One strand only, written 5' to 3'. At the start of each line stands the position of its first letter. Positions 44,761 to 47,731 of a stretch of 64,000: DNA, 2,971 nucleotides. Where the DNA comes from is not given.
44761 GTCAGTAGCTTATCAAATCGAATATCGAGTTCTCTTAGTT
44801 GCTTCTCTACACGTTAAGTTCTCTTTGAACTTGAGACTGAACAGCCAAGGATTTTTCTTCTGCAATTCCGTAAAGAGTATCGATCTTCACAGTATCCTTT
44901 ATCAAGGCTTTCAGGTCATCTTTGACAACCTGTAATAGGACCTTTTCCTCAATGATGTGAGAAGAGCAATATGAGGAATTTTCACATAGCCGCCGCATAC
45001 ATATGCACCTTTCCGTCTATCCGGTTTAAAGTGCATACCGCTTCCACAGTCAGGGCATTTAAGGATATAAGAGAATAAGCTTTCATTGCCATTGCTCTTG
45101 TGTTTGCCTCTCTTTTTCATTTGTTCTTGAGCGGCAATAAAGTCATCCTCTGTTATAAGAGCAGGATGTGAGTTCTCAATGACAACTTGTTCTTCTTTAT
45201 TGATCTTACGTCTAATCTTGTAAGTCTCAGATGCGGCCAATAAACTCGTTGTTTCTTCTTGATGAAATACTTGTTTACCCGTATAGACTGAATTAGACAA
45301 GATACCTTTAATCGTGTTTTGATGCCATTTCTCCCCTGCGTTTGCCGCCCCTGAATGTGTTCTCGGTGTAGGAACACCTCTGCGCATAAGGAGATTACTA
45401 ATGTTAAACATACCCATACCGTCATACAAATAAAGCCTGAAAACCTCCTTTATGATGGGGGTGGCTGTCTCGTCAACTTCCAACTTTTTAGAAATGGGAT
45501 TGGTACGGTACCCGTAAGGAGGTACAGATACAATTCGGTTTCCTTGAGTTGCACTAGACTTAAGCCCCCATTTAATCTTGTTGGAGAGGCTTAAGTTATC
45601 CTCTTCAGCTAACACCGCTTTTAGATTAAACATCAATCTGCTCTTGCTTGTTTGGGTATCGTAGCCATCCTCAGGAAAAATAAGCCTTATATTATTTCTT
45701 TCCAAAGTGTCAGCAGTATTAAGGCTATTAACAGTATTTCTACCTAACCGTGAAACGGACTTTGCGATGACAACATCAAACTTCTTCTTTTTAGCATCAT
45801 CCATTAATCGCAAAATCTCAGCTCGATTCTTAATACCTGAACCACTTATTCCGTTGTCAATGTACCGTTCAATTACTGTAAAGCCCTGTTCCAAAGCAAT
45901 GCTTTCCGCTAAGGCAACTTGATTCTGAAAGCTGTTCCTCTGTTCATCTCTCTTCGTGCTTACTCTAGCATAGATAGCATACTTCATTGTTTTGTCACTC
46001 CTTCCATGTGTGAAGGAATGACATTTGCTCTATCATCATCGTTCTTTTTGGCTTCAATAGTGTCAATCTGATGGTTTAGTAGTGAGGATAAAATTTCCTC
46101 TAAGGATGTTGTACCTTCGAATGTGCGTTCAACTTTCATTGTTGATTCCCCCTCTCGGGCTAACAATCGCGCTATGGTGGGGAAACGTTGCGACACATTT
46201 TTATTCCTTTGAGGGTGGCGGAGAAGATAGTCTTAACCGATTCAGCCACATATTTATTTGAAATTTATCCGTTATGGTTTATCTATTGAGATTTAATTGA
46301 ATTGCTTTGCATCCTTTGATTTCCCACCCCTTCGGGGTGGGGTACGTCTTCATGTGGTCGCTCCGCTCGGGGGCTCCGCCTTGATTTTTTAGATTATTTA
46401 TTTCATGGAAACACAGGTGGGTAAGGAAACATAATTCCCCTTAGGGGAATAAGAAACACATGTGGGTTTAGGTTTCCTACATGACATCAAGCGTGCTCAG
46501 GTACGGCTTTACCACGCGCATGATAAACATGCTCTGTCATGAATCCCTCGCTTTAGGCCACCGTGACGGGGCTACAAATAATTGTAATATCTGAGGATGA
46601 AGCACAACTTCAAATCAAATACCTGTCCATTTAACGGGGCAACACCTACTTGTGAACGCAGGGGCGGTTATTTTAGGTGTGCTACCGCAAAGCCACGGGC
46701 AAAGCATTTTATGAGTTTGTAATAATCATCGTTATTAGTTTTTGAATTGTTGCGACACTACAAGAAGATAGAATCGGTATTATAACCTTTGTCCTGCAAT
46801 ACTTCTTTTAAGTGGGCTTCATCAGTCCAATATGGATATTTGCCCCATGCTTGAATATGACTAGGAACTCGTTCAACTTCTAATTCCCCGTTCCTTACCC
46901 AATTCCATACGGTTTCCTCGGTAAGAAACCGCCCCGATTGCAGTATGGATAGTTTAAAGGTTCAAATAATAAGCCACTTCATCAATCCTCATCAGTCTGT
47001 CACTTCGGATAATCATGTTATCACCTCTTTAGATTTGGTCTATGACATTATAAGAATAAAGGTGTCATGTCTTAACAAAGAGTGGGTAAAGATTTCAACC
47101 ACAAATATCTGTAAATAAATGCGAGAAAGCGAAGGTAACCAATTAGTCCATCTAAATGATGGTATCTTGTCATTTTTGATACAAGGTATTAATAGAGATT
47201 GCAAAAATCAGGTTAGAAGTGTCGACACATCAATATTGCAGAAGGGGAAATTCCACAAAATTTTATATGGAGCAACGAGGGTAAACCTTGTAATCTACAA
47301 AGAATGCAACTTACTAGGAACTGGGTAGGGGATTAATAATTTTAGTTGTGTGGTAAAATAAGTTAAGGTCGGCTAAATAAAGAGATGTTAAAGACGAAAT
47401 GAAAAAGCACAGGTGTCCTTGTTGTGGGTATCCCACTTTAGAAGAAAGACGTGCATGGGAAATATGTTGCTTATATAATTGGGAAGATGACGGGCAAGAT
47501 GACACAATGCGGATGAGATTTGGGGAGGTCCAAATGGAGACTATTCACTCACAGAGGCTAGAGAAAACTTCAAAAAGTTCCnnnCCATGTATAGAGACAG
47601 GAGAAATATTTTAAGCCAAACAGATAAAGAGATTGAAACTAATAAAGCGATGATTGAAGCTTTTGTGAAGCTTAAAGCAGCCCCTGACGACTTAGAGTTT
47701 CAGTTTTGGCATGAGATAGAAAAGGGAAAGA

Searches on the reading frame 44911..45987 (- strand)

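Call 3: search_protein_families(library=pfam, proteins=[window:44911-45987:-], max_evalue=0.1)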
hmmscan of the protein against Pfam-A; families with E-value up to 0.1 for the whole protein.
window:44911-45987:- (358 aa): 6 families
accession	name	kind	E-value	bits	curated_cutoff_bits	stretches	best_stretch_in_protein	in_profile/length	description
PF00239.26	Resolvase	-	1.3e-31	110.1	23.3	1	4-150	2-144/145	Resolvase, N terminal domain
PF07508.19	Recombinase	-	1.7e-23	83.2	21.1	1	175-293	3-102/102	Recombinase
PF13408.12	Zn_ribbon_recom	-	4.8e-05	24.1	25.3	1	304-336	1-34/58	Recombinase zinc beta ribbon domain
PF08063.17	Zn_ribbon_PADR1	-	0.038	14.2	25.1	1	309-335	3-26/42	PADR1 domain, zinc ribbon fold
PF08271.17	Zn_Ribbon_TF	-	0.047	13.7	29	1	310-332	2-23/43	TFIIB zinc-binding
PF17283.8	Zn_ribbon_SprT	-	0.067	13.7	28.1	0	307-332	3-28/38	SprT-like zinc ribbon domain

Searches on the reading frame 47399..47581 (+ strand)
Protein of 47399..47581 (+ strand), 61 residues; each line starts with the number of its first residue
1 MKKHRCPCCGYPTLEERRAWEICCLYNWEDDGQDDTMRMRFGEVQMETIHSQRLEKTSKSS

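Call 3: search_protein_families(library=pfam, proteins=[window:47399-47581:+], max_evalue=0.1)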
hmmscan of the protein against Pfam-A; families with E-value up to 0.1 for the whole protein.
window:47399-47581:+ (61 aa): 1 family
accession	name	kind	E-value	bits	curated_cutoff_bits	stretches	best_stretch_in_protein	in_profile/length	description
PF14206.11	Cys_rich_CPCC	-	9.4e-10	38.6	24.5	1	5-44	2-43/75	Cysteine-rich CPCC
